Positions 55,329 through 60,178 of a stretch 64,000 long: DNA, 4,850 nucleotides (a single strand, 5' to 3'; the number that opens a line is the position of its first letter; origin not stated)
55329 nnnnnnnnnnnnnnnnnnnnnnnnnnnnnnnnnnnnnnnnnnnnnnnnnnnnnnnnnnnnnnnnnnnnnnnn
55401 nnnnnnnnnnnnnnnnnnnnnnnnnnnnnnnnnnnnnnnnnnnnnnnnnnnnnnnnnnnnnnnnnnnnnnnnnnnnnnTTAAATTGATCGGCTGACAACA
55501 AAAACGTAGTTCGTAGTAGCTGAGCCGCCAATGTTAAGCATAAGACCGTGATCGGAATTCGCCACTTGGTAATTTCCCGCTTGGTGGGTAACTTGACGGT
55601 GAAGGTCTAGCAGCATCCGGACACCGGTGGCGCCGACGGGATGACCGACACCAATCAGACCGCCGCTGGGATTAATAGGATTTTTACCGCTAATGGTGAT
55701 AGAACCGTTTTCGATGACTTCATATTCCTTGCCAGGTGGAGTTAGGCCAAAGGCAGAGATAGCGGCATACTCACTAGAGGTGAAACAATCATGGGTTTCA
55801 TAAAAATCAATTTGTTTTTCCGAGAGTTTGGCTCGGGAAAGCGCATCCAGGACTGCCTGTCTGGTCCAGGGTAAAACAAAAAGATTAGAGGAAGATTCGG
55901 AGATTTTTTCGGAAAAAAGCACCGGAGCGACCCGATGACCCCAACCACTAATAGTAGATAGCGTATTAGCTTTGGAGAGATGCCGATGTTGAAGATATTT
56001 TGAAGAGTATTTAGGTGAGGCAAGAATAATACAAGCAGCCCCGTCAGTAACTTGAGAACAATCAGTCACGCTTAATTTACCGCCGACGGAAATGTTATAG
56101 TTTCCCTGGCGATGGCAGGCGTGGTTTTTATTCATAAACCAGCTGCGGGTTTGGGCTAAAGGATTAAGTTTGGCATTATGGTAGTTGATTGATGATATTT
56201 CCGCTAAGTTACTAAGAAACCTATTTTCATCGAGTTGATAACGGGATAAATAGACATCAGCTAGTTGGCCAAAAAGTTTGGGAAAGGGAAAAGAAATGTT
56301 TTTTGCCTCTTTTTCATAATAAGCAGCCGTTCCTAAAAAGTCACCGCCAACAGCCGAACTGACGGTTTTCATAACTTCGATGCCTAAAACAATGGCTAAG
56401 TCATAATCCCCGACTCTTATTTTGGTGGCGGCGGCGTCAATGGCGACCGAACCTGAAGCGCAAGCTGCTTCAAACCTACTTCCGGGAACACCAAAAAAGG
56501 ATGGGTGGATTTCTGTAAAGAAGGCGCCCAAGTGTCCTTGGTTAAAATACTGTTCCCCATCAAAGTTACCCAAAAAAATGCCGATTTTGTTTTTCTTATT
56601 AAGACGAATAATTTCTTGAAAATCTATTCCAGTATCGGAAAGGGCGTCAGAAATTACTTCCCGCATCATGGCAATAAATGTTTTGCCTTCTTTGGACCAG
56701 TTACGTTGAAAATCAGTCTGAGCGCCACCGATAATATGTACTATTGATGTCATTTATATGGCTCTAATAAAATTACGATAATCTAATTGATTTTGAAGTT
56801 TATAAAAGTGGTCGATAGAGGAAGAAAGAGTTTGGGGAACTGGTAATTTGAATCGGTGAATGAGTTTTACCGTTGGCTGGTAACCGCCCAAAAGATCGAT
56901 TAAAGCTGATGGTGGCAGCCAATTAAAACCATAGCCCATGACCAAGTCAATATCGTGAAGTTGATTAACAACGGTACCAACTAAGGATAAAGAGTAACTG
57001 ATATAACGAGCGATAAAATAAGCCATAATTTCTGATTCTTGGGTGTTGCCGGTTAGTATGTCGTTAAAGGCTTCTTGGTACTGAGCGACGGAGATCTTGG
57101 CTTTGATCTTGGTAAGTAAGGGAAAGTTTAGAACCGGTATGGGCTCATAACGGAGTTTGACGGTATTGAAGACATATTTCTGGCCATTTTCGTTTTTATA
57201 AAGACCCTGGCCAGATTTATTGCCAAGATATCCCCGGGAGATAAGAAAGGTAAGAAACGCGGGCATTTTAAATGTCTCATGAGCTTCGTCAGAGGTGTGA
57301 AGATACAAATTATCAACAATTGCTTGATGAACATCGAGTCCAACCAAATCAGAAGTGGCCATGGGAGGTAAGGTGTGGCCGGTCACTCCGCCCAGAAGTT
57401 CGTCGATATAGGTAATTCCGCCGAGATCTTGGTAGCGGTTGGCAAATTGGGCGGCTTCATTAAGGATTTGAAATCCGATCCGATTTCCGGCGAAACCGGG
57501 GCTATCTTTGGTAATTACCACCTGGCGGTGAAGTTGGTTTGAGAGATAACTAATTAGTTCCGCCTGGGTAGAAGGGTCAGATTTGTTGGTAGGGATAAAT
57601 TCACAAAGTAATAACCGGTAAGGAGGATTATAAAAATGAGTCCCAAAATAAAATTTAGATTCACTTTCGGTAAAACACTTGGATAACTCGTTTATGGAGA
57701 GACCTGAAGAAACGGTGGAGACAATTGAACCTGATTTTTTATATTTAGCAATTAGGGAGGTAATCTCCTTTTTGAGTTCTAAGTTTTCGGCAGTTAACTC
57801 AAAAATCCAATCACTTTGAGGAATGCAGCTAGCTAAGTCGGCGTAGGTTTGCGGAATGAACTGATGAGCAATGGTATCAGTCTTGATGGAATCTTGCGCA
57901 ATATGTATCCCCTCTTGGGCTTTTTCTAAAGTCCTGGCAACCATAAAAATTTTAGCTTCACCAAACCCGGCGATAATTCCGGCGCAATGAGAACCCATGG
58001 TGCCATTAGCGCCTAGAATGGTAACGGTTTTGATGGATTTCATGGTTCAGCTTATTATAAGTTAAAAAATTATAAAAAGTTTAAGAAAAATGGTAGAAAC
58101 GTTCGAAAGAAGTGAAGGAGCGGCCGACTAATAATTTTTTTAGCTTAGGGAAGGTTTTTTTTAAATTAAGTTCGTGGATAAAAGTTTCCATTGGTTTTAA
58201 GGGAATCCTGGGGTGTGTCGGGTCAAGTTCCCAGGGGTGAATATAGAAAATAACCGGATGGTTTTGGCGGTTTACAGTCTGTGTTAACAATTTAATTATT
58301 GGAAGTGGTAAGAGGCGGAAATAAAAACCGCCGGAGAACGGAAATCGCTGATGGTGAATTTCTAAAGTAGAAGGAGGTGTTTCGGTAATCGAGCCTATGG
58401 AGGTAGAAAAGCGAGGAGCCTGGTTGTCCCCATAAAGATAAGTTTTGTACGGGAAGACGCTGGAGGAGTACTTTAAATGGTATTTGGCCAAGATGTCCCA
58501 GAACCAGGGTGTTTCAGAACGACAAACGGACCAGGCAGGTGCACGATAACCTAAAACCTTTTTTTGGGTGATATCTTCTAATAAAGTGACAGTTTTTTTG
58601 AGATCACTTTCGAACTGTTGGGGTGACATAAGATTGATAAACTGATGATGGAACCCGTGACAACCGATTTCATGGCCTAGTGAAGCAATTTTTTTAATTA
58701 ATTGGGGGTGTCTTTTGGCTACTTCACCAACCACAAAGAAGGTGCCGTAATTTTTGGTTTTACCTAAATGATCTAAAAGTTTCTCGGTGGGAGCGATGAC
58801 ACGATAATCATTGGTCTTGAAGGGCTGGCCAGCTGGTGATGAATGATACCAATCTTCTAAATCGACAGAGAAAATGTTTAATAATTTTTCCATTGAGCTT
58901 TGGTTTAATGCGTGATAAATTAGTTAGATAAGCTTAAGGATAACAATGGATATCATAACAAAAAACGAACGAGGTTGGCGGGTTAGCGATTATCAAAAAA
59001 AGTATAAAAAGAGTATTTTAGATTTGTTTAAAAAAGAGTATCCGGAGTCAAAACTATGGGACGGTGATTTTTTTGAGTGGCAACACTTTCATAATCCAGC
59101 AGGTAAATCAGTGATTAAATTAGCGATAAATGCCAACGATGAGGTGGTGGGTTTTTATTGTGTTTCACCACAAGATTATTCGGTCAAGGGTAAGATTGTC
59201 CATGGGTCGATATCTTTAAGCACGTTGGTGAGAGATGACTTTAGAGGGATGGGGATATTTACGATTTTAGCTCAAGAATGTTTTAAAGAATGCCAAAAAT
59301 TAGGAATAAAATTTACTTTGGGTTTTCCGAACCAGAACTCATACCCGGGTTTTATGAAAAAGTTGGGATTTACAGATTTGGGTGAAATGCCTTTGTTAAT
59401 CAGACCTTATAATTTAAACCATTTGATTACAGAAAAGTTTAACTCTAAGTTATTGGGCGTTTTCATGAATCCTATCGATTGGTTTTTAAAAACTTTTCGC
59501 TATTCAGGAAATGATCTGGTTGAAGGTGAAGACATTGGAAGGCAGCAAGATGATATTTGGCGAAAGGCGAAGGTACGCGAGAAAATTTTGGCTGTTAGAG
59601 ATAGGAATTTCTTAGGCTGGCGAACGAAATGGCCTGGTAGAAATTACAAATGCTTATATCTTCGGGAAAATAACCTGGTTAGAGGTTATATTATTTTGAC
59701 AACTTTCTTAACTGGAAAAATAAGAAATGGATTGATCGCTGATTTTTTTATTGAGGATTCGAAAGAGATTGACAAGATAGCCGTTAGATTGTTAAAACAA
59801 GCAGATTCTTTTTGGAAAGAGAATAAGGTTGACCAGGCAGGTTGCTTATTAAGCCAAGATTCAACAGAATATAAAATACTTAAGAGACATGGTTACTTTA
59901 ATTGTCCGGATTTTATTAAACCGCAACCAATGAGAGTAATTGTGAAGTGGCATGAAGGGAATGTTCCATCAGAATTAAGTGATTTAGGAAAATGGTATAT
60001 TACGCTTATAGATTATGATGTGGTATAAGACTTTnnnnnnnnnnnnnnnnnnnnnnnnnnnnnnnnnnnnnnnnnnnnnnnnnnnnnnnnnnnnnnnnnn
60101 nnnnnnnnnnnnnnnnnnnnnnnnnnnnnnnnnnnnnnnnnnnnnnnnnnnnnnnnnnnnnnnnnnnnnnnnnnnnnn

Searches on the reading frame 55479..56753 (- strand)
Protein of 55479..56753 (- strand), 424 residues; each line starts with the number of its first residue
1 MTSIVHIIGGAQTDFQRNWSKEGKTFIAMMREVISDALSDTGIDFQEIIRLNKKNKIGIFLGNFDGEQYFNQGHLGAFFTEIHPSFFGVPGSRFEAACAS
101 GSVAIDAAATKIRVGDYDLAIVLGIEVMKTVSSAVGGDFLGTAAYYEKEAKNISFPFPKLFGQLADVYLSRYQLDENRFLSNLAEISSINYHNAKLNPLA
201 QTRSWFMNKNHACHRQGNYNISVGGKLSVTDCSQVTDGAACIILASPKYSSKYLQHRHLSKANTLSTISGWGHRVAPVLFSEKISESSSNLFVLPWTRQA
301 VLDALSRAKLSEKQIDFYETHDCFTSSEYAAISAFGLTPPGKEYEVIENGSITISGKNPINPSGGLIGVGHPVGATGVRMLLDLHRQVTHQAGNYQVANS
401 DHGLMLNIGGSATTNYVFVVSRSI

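Call 7: search_protein_families(library=pfam, proteins=[window:55479-56753:-], max_evalue=0.01)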
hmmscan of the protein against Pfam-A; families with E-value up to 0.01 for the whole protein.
window:55479-56753:- (424 aa): 4 families
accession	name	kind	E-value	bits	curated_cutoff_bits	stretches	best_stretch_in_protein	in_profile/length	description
PF22691.2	Thiolase_C_1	-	9.1e-26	90.7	28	1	294-421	17-143/144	Thiolase C-terminal domain-like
PF00108.29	Thiolase_N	-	2.3e-13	50.6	26.4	1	5-176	1-170/260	Thiolase, N-terminal domain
PF02803.24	Thiolase_C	-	9e-12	45.2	27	1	299-399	26-108/123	Thiolase, C-terminal domain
PF00109.32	ketoacyl-synt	-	9.6e-08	32.4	20.8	1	94-138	170-214/252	Beta-ketoacyl synthase, N-terminal domain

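Call 8: search_protein_families(library=ncbifam, proteins=[window:55479-56753:-], max_evalue=0.01)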
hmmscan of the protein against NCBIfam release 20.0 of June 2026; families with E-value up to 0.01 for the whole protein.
window:55479-56753:- (424 aa): 54 families (the best 25 are shown)
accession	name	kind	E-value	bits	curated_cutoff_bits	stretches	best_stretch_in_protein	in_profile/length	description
NF004936.0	PRK06289.1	equivalog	2.7e-175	583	375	1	2-422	2-403/405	acetyl-CoA acetyltransferase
NF005704.0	PRK07516.1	subfamily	3.6e-76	256.6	412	1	5-422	4-387/389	thiolase domain-containing protein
NF004720.0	PRK06064.1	subfamily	1.2e-65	221.8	420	1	5-422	4-387/389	thiolase domain-containing protein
NF053570.1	AcCoTHIOL_METTL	equivalog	2.3e-58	197.9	600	1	5-422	4-383/385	acetyl-CoA acetyltransferase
NF004810.0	PRK06157.1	equivalog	7.3e-54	183.4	403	1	5-419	9-392/400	acetyl-CoA acetyltransferase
NF006102.0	PRK08256.1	subfamily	1.4e-42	146.2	436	1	2-412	2-384/394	lipid-transfer protein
NF009228.0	PRK12578.1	subfamily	3e-37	128.2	485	1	83-422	69-387/387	thiolase domain-containing protein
NF004982.0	PRK06365.1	equivalog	1.7e-31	109.8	695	1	79-415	80-421/430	thiolase domain-containing protein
NF004715.0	PRK06059.1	equivalog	1.1e-30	106.9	424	1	18-415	15-393/399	lipid-transfer protein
TIGR01930.1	AcCoA-C-Actrans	subfamily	6e-24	84.7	240.55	2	225-398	232-370/385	acetyl-CoA C-acyltransferase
NF053628.1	BnzsclthlBbsBGT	equivalog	1.1e-19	70.5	750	1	89-408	75-367/389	benzoylsuccinyl-CoA thiolase subunit BbsB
NF006180.0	PRK08313.1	subfamily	1.1e-18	67.2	514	1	4-421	5-383/389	thiolase domain-containing protein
NF004721.0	PRK06065.1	equivalog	2e-17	63.2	455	1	171-402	159-372/393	thiolase domain-containing protein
NF006740.0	PRK09268.1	equivalog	3e-15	56.1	539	1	225-391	258-408/431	acetyl-CoA C-acetyltransferase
NF006030.0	PRK08170.1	equivalog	3.2e-15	55.8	593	1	300-396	319-414/434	acetyl-CoA C-acetyltransferase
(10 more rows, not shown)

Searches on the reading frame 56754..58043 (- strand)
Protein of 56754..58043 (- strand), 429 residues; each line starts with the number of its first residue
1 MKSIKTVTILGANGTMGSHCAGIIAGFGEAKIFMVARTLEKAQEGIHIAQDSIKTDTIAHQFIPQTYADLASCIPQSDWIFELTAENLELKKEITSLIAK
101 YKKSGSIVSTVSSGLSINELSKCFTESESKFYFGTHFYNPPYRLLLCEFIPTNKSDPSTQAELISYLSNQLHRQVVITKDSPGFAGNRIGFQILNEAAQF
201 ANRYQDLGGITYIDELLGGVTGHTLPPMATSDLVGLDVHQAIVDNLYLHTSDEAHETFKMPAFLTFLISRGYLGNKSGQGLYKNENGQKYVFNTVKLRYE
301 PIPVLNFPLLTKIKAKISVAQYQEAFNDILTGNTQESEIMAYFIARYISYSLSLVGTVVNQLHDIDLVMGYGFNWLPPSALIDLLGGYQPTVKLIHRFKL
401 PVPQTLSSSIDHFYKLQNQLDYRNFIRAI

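Call 7: search_protein_families(library=pfam, proteins=[window:56754-58043:-], max_evalue=0.01)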
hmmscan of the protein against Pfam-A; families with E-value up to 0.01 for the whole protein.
window:56754-58043:- (429 aa): 3 families
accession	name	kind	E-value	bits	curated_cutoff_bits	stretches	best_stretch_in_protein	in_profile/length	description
PF02737.24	3HCDH_N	-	1.6e-23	84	22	1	6-180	1-179/180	3-hydroxyacyl-CoA dehydrogenase, NAD binding domain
PF00725.27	3HCDH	-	5.3e-14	53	22.1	1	183-283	1-96/97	3-hydroxyacyl-CoA dehydrogenase, C-terminal domain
PF01488.26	Shikimate_DH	-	0.0082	16.7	24.3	0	5-87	13-86/138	Shikimate / quinate 5-dehydrogenase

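Call 8: search_protein_families(library=ncbifam, proteins=[window:56754-58043:-], max_evalue=0.01)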
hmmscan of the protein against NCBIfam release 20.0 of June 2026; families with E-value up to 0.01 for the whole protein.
window:56754-58043:- (429 aa): 19 families
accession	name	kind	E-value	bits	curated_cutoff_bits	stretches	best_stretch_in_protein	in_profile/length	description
NF052272.1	Staph_FadB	exception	7.4e-52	176.5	999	1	3-422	2-421/752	3-hydroxyacyl-CoA dehydrogenase/crotonase FadB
NF004474.0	PRK05808.1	subfamily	5.5e-33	114.5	408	1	3-283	2-281/283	3-hydroxybutyryl-CoA dehydrogenase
NF006124.0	PRK08268.1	subfamily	4.9e-28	98.4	508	1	2-303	5-306/507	3-hydroxyacyl-CoA dehydrogenase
NF005715.0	PRK07530.1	equivalog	4.3e-25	88.7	420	1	2-285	2-284/292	3-hydroxybutyryl-CoA dehydrogenase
NF042925.1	FHMPC_DH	equivalog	3.3e-24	85.7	500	1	7-285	3-281/304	5-formyl-3-hydroxy-2-methylpyridine 4-carboxylate 5-dehydrogenase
NF006722.0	PRK09260.1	equivalog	4e-24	85.3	429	1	5-289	3-286/289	3-hydroxyacyl-CoA dehydrogenase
NF005875.0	PRK07819.1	subfamily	6.7e-24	84.8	319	1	35-283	48-285/287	3-hydroxybutyryl-CoA dehydrogenase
NF006143.0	PRK08293.1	equivalog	5.4e-22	78.4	312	1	2-286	2-289/291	3-hydroxyacyl-CoA dehydrogenase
NF008363.0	PRK11154.1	equivalog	4.2e-20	71.4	869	1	72-287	385-590/708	fatty acid oxidation complex subunit alpha FadJ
TIGR02279.1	PaaC-3OHAcCoADH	equivalog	1.3e-19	70.4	669.4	1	3-289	4-290/503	3-hydroxyacyl-CoA dehydrogenase PaaH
NF008727.0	PRK11730.1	equivalog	1.5e-19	69.8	870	1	73-289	389-597/717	fatty acid oxidation complex subunit alpha FadB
TIGR02440.1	FadJ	equivalog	1.2e-17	63.5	968.45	1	74-289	382-586/699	fatty acid oxidation complex subunit alpha FadJ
NF004699.0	PRK06035.1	equivalog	1.3e-16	60.6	500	1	72-277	81-278/294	3-hydroxyacyl-CoA dehydrogenase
TIGR02437.1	FadB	equivalog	3.1e-16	58.9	933.55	1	74-288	390-596/714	fatty acid oxidation complex subunit alpha FadB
TIGR02441.1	fa_ox_alpha_mit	equivalog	2.9e-14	52.1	964.65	1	2-289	333-618/737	fatty acid oxidation complex subunit alpha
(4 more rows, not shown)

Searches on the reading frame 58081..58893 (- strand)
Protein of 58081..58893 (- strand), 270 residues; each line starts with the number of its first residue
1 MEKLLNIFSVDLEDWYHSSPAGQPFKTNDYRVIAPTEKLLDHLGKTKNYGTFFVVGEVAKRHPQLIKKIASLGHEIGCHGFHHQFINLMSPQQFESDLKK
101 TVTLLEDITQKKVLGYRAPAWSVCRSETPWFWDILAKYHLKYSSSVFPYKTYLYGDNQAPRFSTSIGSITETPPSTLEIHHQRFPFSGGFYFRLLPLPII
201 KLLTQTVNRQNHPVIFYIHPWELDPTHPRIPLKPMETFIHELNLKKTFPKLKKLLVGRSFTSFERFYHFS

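Call 7: search_protein_families(library=pfam, proteins=[window:58081-58893:-], max_evalue=0.01)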
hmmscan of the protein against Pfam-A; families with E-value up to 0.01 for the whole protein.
window:58081-58893:- (270 aa): 3 families
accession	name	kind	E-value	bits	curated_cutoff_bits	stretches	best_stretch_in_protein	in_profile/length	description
PF11959.13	DUF3473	-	5e-35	120.8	29.6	1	144-266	1-128/130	Domain of unknown function (DUF3473)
PF01522.26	Polysacc_deac_1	-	4.6e-18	65.8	23.1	1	36-120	21-105/124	Polysaccharide deacetylase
PF10096.14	DUF2334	-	0.0035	17.4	26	0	65-220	58-188/203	Uncharacterized protein conserved in bacteria (DUF2334)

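Call 8: search_protein_families(library=ncbifam, proteins=[window:58081-58893:-], max_evalue=0.01)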
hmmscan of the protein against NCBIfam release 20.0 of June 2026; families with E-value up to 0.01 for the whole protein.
window:58081-58893:- (270 aa): 10 families
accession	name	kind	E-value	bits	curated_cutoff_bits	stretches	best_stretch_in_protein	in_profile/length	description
TIGR03006.1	pepcterm_polyde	equivalog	1.9e-69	233.8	276.2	1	6-265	1-269/272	XrtA system polysaccharide deacetylase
TIGR02764.1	spore_ybaN_pdaB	equivalog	1.9e-15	57.2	237.4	1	36-120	21-105/191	polysaccharide deacetylase family sporulation protein PdaB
TIGR02884.1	spore_pdaA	equivalog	2.1e-13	50.5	298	1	36-120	52-136/224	delta-lactam-biosynthetic de-N-acetylase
TIGR04243.1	nodulat_NodB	equivalog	2.2e-13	50.1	240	1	36-119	17-101/197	chitooligosaccharide deacetylase NodB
NF045821.1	PgAcgDacpgdA1_Bac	equivalog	3.5e-13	49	400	1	35-120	102-187/282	peptidoglycan-N-acetylglucosamine deacetylase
TIGR02873.1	spore_ylxY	hypoth_equivalog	1.4e-10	40.9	391.5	1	37-121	101-185/268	probable sporulation protein, polysaccharide deacetylase family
NF045822.1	PgAcgDacpgdA2_Bac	equivalog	4.9e-10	39.2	400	1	36-119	84-167/274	peptidoglycan-N-acetylglucosamine deacetylase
NF045820.1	PgAcgDacpgdA_Strep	equivalog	1.4e-07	30.7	800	1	35-115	282-357/463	peptidoglycan-N-acetylglucosamine deacetylase PgdA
TIGR03212.1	uraD_N-term-dom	equivalog_domain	1.3e-06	27.7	424.6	1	47-118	90-161/297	allantoinase PuuE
NF011923.2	PRK15394.1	equivalog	4.7e-05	22.8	382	1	50-123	77-154/294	4-deoxy-4-formamido-L-arabinose-phosphoundecaprenol deformylase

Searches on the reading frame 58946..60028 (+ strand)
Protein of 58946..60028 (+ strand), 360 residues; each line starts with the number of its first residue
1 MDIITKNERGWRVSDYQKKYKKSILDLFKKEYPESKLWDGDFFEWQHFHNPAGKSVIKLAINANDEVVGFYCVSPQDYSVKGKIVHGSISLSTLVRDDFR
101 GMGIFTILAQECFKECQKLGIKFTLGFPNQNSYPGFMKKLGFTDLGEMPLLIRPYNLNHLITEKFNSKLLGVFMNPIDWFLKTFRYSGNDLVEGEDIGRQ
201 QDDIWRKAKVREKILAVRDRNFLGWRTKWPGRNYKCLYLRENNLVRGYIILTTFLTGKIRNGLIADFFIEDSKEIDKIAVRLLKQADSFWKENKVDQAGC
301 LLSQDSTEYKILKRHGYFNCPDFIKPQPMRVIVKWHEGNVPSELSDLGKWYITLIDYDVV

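Call 7: search_protein_families(library=pfam, proteins=[window:58946-60028:+], max_evalue=0.01)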
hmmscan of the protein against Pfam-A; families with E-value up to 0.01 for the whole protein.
window:58946-60028:+ (360 aa): 4 families
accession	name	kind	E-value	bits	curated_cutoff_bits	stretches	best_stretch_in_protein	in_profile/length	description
PF00583.31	Acetyltransf_1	-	4.6e-08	33.8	20.7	1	24-142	4-116/116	Acetyltransferase (GNAT) family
PF13527.13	Acetyltransf_9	-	6.3e-08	33.1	25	1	17-143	6-125/127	Acetyltransferase (GNAT) domain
PF13508.13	Acetyltransf_7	-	6.3e-05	23.7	27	1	63-143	10-83/84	Acetyltransferase (GNAT) domain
PF13673.13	Acetyltransf_10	-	0.00064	20.1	23.6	0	89-147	54-112/128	Acetyltransferase (GNAT) domain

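Call 8: search_protein_families(library=ncbifam, proteins=[window:58946-60028:+], max_evalue=0.01)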
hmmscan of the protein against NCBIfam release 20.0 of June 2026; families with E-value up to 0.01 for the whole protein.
window:58946-60028:+ (360 aa): 1 family
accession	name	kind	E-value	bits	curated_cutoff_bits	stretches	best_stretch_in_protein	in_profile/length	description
NF040503.1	resist_ArsN1a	equivalog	0.0035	17.1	170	1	59-146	51-137/159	arsinothricin resistance N-acetyltransferase ArsN1 family A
